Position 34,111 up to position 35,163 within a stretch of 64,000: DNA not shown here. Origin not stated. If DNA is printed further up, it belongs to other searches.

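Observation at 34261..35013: Island gene 2: stand-alone cytoplasmic trypsin-like protease with complete catalytic triad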

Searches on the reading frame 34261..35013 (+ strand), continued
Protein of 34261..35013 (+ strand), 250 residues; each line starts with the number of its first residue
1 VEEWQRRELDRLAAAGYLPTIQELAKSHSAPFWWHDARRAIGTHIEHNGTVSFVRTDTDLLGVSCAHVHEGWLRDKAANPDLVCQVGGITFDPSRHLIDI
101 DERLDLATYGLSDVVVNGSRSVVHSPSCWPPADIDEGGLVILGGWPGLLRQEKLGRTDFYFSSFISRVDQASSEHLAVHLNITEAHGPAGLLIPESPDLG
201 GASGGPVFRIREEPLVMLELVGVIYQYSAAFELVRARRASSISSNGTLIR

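Call 88: search_protein_families(library=ncbifam, proteins=[L014:15022-15741:+, L014:14310-15008:+, L014:10789-11967:+, L014:15864-16838:+, L014:8208-8894:+, L014:7525-8211:+], max_evalue=0.001)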
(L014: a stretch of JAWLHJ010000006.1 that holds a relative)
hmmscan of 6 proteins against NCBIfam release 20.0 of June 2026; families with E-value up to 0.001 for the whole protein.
L014:15022-15741:+ (239 aa): 11 families
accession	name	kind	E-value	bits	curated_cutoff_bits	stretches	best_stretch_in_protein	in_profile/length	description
NF040815.2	recomb_XerA_Arch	equivalog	2.1e-45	155.3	220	1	52-231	89-261/263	site-specific tyrosine recombinase/integron integrase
TIGR02224.1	recomb_XerC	equivalog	1.1e-44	153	335.15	1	52-233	99-286/295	tyrosine recombinase XerC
NF001399.0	PRK00283.1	subfamily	7.9e-44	150.1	279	1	52-234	106-293/300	tyrosine recombinase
TIGR02225.1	recomb_XerD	equivalog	8.1e-42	143.5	329.6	1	52-234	96-284/290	site-specific tyrosine recombinase XerD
TIGR02249.1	integrase_gron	subfamily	1.2e-31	110.2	265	2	160-230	238-306/315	integron integrase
NF002331.0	PRK01287.1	subfamily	1.6e-28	99.8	371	1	54-232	135-320/365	site-specific tyrosine recombinase XerC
NF003462.0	PRK05084.1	equivalog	9e-26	90.4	267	1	79-233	194-353/360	tyrosine recombinase XerS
NF011946.0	PRK15417.1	equivalog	2.7e-21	76.1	435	2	165-225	258-316/337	integron integrase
NF007370.0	PRK09870.1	subfamily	1.4e-13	51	221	1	58-232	11-187/200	tyrosine-type DNA invertase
NF007371.0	PRK09871.1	subfamily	7.5e-13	48.5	222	1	74-223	20-173/198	tyrosine-type DNA invertase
NF040693.1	recomb_GmtY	equivalog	4e-06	26.4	340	1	144-231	347-439/441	gamma-mobile-trio recombinase GmtY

L014:14310-15008:+ (232 aa): 0 families

L014:10789-11967:+ (392 aa): 0 families

L014:15864-16838:+ (324 aa): 0 families

L014:8208-8894:+ (228 aa): 0 families

L014:7525-8211:+ (228 aa): 0 families
